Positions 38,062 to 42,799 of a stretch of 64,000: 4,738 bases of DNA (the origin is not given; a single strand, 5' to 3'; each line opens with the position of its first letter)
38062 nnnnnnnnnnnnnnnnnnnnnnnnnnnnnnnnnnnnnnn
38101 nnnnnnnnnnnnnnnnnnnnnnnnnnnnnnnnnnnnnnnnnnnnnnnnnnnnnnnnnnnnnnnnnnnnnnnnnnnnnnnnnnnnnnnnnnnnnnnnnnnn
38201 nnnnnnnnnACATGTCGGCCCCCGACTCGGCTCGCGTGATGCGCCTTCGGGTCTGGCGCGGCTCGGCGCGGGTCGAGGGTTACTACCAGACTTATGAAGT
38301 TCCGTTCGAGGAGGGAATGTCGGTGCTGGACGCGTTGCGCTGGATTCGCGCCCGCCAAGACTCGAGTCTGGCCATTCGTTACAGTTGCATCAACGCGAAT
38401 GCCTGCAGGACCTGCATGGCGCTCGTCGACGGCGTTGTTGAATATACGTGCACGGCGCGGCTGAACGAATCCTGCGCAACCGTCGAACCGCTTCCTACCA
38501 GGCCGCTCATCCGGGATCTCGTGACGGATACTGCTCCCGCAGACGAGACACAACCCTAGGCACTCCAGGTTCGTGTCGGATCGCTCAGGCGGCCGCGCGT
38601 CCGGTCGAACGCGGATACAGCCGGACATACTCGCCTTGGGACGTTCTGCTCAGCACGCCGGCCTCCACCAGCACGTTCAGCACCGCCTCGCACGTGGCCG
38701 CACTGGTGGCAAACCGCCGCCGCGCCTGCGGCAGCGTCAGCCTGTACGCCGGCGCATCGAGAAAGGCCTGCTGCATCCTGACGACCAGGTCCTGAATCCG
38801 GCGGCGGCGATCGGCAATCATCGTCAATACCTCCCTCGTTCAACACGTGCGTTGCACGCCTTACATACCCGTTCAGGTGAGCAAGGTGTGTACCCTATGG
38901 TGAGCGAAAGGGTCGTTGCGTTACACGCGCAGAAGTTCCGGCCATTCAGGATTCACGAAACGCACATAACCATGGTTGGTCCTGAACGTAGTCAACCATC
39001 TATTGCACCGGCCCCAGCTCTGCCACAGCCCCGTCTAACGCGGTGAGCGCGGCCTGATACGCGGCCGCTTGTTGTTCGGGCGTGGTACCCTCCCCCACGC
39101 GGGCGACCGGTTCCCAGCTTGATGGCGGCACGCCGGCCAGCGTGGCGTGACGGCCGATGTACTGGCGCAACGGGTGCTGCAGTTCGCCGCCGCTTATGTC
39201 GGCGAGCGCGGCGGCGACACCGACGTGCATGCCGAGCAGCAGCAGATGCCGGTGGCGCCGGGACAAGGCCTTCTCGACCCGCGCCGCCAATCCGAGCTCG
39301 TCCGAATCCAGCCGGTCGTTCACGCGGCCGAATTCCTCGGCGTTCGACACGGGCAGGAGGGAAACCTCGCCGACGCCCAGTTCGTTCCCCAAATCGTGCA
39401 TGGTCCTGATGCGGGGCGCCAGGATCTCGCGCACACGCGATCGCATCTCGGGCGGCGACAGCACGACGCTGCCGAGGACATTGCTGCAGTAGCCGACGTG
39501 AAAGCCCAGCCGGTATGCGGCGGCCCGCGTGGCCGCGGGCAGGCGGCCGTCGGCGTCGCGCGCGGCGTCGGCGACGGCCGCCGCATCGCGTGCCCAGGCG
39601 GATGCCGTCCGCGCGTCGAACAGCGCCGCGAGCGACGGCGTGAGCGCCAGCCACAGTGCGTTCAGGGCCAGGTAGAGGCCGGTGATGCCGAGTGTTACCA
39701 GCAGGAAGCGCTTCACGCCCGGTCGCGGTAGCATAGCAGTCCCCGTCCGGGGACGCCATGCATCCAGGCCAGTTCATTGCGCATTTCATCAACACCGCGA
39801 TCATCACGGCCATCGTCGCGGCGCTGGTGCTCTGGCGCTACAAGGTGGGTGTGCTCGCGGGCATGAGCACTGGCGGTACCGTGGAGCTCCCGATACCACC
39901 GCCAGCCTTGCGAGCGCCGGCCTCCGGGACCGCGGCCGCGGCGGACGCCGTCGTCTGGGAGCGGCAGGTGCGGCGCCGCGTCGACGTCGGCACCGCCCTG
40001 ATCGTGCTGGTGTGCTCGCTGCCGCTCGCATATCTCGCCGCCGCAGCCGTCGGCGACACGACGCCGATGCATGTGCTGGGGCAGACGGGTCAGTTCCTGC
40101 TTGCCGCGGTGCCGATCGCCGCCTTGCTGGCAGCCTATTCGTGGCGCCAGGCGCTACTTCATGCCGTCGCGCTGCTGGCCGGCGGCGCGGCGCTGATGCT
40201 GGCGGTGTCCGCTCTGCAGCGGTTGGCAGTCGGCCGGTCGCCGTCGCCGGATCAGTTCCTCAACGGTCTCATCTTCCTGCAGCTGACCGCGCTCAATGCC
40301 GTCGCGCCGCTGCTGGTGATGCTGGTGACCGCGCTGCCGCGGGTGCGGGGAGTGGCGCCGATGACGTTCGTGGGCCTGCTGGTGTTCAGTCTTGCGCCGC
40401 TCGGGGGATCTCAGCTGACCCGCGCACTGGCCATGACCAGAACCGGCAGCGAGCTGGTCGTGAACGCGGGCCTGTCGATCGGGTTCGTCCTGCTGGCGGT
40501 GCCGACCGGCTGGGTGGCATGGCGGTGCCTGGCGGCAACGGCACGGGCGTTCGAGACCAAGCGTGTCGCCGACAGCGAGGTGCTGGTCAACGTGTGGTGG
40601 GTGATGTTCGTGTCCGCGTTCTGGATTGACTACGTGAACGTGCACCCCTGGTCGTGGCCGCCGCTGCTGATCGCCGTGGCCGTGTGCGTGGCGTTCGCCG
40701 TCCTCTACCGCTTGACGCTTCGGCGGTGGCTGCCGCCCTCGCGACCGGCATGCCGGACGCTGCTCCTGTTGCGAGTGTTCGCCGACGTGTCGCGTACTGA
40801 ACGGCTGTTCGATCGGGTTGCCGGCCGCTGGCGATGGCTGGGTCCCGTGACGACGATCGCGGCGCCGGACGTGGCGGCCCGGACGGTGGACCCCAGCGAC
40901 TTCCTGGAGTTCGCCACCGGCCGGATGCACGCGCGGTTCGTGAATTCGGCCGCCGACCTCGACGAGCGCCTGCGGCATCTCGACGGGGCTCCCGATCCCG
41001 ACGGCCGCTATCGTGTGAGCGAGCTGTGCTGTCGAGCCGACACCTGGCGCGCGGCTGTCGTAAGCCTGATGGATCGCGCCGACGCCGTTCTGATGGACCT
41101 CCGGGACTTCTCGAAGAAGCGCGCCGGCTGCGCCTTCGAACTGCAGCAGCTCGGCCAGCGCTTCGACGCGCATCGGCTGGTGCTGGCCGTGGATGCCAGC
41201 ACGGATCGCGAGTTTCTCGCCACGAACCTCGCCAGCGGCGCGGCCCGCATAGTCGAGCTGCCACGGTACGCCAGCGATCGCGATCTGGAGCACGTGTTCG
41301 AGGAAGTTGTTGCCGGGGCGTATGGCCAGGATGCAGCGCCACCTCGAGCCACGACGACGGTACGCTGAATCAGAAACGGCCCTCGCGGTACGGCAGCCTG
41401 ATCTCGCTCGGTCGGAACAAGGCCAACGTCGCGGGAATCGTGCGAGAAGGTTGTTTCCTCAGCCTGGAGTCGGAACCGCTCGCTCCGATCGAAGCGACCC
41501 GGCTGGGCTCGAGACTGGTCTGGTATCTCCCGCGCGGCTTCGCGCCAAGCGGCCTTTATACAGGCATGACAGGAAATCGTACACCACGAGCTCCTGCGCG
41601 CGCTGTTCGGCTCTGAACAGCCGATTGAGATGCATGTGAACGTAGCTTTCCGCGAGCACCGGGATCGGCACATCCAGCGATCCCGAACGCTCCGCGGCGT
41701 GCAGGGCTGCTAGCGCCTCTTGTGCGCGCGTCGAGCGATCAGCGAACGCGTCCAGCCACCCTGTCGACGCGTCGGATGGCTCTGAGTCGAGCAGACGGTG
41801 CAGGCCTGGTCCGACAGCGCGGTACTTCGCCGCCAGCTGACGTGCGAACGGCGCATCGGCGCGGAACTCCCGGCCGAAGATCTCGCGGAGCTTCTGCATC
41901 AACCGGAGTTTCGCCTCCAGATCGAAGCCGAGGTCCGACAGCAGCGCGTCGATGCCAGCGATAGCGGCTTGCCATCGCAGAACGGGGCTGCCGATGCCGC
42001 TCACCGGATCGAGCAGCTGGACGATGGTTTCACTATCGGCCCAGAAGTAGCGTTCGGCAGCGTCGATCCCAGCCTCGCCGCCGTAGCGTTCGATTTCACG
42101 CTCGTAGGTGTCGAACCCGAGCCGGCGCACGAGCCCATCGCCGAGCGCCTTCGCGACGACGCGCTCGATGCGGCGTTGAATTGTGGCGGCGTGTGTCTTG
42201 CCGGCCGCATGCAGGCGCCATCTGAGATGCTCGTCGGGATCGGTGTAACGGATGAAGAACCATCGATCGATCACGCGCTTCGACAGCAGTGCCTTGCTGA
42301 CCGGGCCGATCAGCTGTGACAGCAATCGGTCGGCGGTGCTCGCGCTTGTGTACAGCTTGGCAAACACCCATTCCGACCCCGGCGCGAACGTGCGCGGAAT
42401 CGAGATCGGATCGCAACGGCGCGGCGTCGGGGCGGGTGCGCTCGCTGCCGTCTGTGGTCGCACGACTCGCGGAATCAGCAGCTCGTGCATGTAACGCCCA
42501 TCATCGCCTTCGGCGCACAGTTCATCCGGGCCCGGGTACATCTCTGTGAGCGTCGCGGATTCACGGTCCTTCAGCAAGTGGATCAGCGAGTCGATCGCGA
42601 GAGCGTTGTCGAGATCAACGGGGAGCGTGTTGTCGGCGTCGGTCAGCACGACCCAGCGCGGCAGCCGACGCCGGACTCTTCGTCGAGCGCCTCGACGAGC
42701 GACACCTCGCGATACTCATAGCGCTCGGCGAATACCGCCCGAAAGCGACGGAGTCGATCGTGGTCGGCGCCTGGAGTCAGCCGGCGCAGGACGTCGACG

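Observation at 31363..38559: Intact seven-gene cluster with an enzyme combination I cannot map to a known pathway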

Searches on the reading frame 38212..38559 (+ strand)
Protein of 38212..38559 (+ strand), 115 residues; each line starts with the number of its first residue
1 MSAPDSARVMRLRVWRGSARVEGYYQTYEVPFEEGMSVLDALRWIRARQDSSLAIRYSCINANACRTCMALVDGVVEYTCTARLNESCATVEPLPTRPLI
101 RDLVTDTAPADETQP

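Call 4: search_protein_families(library=pfam, proteins=[window:38212-38559:+], max_evalue=0.01)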
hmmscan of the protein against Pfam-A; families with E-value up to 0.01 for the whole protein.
window:38212-38559:+ (115 aa): 2 families
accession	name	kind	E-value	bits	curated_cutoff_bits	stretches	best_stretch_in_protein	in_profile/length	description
PF13085.11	Fer2_3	-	8e-20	71.3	27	1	12-109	2-104/107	2Fe-2S iron-sulfur cluster binding domain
PF00111.32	Fer2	-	4e-05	23.9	21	1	27-76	7-52/77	2Fe-2S iron-sulfur cluster binding domain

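Call 5: search_protein_families(library=ncbifam, proteins=[window:38212-38559:+], max_evalue=0.01)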
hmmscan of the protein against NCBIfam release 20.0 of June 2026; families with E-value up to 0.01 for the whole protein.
window:38212-38559:+ (115 aa): 11 families
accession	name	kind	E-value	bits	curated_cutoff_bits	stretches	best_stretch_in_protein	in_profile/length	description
NF009052.0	PRK12386.1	equivalog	3.8e-19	68.7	256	1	10-107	5-104/255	succinate dehydrogenase/fumarate reductase iron-sulfur subunit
TIGR00384.1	dhsB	subfamily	7.5e-17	61.5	88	1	21-108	10-101/222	succinate dehydrogenase and fumarate reductase iron-sulfur protein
NF004898.0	PRK06259.1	equivalog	1.2e-16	60.4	385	1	9-112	3-103/488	fumarate reductase (CoM/CoB) subunit TfrB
NF004616.0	PRK05950.1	subfamily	1.6e-15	56.9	228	1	10-108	6-109/238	succinate dehydrogenase iron-sulfur subunit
NF009226.0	PRK12576.1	equivalog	3.7e-15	56.1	344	1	10-107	10-113/317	succinate dehydrogenase/fumarate reductase iron-sulfur subunit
NF009051.0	PRK12385.1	equivalog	3.8e-15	56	333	1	16-108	13-108/244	succinate dehydrogenase/fumarate reductase iron-sulfur subunit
NF009227.0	PRK12577.1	equivalog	1.3e-10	40.5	349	1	11-105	4-110/330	succinate dehydrogenase/fumarate reductase iron-sulfur subunit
NF010071.0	PRK13552.1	equivalog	1.5e-10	40.8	264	1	21-107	19-107/241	fumarate reductase iron-sulfur subunit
NF006391.0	PRK08640.1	equivalog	3.7e-08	32.6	244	1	10-107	7-113/254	succinate dehydrogenase iron-sulfur subunit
NF009225.0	PRK12575.1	subfamily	2.4e-05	23.9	443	1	12-107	9-105/235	succinate dehydrogenase/fumarate reductase iron-sulfur subunit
NF042952.1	MFR_FeS_SdhB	equivalog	6.4e-05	22.1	600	1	22-110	12-109/320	8-methylmenaquinol:fumarate reductase iron-sulfur subunit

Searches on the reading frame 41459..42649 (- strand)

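Call 7: search_protein_families(library=pfam, proteins=[window:41459-42649:-], max_evalue=0.001)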
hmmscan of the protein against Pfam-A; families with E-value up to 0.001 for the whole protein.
window:41459-42649:- (396 aa): 1 family
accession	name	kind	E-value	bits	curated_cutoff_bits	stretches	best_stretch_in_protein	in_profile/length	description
PF14028.11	Lant_dehydr_C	-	4.6e-65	220.8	24.4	1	94-363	1-254/255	Lantibiotic biosynthesis dehydratase C-term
